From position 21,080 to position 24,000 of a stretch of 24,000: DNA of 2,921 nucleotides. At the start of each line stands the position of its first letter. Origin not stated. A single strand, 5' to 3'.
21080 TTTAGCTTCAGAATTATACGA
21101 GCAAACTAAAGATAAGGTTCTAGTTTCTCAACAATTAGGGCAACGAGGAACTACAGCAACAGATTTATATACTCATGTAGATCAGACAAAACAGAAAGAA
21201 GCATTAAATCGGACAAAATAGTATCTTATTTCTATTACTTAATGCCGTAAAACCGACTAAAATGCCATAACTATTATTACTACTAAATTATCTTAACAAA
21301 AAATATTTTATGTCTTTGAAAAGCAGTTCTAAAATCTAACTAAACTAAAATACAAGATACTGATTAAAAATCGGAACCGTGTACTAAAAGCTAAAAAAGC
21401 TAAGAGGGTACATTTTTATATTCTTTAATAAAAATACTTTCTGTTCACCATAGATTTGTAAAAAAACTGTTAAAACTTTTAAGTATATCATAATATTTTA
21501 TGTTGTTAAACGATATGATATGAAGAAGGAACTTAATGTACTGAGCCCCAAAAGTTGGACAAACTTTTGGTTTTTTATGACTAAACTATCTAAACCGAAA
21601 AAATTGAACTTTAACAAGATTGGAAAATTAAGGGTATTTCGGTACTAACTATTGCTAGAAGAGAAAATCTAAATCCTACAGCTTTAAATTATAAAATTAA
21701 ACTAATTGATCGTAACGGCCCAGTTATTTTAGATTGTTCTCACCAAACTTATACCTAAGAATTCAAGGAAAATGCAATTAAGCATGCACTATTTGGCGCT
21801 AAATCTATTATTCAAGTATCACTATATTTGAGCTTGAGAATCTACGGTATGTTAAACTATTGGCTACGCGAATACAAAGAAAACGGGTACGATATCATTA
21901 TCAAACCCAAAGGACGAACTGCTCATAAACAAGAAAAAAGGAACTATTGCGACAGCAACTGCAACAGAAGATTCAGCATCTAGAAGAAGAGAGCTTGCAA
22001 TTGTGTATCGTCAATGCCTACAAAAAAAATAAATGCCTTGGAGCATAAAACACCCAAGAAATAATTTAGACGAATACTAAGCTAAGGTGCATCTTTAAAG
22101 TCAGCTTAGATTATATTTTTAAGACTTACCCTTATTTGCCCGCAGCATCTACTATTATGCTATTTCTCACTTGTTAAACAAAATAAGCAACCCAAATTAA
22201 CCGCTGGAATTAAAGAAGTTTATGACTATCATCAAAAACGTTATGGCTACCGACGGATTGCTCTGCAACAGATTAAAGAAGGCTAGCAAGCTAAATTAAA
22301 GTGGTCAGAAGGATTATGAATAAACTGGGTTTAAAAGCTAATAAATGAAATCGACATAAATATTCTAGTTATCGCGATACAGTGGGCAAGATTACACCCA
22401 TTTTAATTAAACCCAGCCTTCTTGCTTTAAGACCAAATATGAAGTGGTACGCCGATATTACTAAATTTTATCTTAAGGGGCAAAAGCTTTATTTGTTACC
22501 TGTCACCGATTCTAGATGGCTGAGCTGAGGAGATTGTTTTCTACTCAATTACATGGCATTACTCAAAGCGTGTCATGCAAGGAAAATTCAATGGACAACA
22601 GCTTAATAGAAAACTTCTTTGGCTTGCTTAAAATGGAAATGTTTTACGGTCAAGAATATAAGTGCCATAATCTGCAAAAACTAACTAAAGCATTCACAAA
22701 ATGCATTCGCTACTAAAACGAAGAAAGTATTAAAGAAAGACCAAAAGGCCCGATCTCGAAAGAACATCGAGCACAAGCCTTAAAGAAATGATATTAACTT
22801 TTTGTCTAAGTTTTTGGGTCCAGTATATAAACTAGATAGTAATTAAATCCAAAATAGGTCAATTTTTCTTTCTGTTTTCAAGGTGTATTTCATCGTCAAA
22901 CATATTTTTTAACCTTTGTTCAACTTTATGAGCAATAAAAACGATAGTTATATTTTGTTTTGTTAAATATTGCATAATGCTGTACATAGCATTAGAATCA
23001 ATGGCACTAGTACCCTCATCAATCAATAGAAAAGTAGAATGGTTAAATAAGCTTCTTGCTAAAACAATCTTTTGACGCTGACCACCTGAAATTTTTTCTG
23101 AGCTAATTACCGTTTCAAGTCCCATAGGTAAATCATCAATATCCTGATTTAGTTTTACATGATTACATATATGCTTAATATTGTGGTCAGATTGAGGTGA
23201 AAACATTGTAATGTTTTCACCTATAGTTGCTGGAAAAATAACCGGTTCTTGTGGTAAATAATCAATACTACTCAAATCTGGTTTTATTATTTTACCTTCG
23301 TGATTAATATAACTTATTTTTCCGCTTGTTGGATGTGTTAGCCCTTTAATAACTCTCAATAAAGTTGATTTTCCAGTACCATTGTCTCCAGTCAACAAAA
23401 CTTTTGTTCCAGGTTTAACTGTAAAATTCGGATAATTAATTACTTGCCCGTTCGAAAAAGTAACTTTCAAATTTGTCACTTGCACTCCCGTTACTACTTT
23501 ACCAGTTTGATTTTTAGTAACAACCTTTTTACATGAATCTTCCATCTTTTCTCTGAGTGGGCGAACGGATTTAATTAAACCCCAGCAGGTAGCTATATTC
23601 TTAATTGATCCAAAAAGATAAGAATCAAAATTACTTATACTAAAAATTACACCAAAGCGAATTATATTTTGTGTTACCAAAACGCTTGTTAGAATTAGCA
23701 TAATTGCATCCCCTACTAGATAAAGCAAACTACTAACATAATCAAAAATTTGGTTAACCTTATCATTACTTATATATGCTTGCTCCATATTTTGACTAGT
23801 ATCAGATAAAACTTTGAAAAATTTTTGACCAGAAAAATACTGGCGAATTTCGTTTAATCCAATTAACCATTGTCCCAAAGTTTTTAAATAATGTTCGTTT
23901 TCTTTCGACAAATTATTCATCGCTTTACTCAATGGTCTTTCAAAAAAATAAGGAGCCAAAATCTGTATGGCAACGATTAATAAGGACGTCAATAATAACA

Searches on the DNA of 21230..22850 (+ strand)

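Call 88: search_dna_similar(query=window:21230-22850:+, collection=plasmids, mode=distant, max_rows=12)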
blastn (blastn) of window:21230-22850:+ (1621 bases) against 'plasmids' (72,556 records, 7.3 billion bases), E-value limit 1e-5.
Records with a match: 11; places in all: 13; records where one place covers at least 80% of the query: 1.
Best place of each record, by identity: >=99% 1; 80-90% 1; 60-80% 9.
By first word of the organism name: Lactobacillus 11.
By predicted mobility (MOB-suite, as given by PLSDB): non-mobilizable 8; mobilizable 3.
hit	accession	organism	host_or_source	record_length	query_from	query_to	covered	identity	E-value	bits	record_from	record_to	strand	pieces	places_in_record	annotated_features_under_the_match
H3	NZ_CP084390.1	Lactobacillus helsingborgensis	Apis mellifera,pure culture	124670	1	1621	100%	100.0%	0e+0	2924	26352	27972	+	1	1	none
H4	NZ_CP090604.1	Lactobacillus amylovorus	cell culture,pig small intestine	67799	498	1551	38%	69.6%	2e-30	238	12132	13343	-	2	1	IS3 family transposase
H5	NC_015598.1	Lactobacillus kefiranofaciens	-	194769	526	1551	36%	70.6%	2e-30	262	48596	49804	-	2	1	none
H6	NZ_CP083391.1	Lactobacillus crispatus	Homo sapiens,Whole organism,urine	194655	617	1551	31%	71.3%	1e-27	242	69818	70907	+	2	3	IS3 family transposase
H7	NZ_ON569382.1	Lactobacillus crispatus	-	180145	617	1551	31%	71.3%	1e-27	242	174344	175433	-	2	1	none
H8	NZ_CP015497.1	Lactobacillus helveticus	whole organism,Tilsit cheese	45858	1128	1309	11%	68.6%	3e-9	72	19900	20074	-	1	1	IS3 family transposase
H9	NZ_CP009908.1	Lactobacillus helveticus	-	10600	526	693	10%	71.6%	1e-13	86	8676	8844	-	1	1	none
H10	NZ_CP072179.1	Lactobacillus gasseri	Homo sapiens,stool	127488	1162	1293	8%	75.9%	3e-15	92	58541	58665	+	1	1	none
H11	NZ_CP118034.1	Lactobacillus gasseri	Homo sapiens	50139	1162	1293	8%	75.9%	3e-15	92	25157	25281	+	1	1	IS3 family transposase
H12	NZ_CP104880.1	Lactobacillus amylovorus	Pig,Single cell,feces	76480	1174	1272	6%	79.0%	2e-11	80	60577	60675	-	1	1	none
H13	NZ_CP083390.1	Lactobacillus crispatus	Homo sapiens,Whole organism,urine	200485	1174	1265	6%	81.5%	1e-14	91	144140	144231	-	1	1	IS3 family transposase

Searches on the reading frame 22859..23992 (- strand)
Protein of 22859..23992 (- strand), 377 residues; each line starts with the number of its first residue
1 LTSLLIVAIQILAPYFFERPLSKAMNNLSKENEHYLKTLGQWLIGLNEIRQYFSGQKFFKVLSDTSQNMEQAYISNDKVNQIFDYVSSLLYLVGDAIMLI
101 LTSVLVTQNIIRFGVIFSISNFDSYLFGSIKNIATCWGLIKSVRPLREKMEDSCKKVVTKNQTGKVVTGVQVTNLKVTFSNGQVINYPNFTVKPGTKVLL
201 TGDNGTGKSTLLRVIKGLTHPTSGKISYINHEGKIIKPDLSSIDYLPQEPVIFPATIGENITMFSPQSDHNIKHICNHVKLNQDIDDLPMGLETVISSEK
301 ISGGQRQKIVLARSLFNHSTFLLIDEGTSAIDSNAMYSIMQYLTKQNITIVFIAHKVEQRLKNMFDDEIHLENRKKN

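Call 7: search_protein_families(library=pfam, proteins=[window:22859-23992:-], max_evalue=0.01)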
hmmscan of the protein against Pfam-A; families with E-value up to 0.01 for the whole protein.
window:22859-23992:- (377 aa): 10 families
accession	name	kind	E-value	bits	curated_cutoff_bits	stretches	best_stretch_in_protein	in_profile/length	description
PF00005.33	ABC_tran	-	6.7e-27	95.2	25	1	188-328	4-136/137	ABC transporter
PF09818.15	ABC_ATPase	-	3.7e-07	29.9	23.2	1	277-363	133-221/283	P-loop domain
PF02463.25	SMC_N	-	6.4e-05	22.9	40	1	293-358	129-200/220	RecF/RecN/SMC N terminal domain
PF13604.12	AAA_30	-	0.00012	22.3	27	0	181-227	4-50/191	AAA domain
PF13555.12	AAA_29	-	0.0002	21.5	27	1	190-218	17-45/61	P-loop containing region of AAA domain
PF00664.28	ABC_membrane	-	0.0029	17.8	28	1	4-129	148-273/274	ABC transporter transmembrane region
PF03193.22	RsgA_GTPase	-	0.0033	17.7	30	1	154-234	66-145/174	RsgA GTPase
PF13304.12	AAA_21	-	0.0051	17.3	27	0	200-218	4-22/304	AAA domain, putative AbiEii toxin, Type IV TA system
PF25199.1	nSTAND_NTPase5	-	0.0061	16.8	34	0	196-252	42-99/145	Novel STAND NTPase 5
PF00437.27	T2SSE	-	0.0066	15.6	24.9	0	179-227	126-174/370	Type II/IV secretion system protein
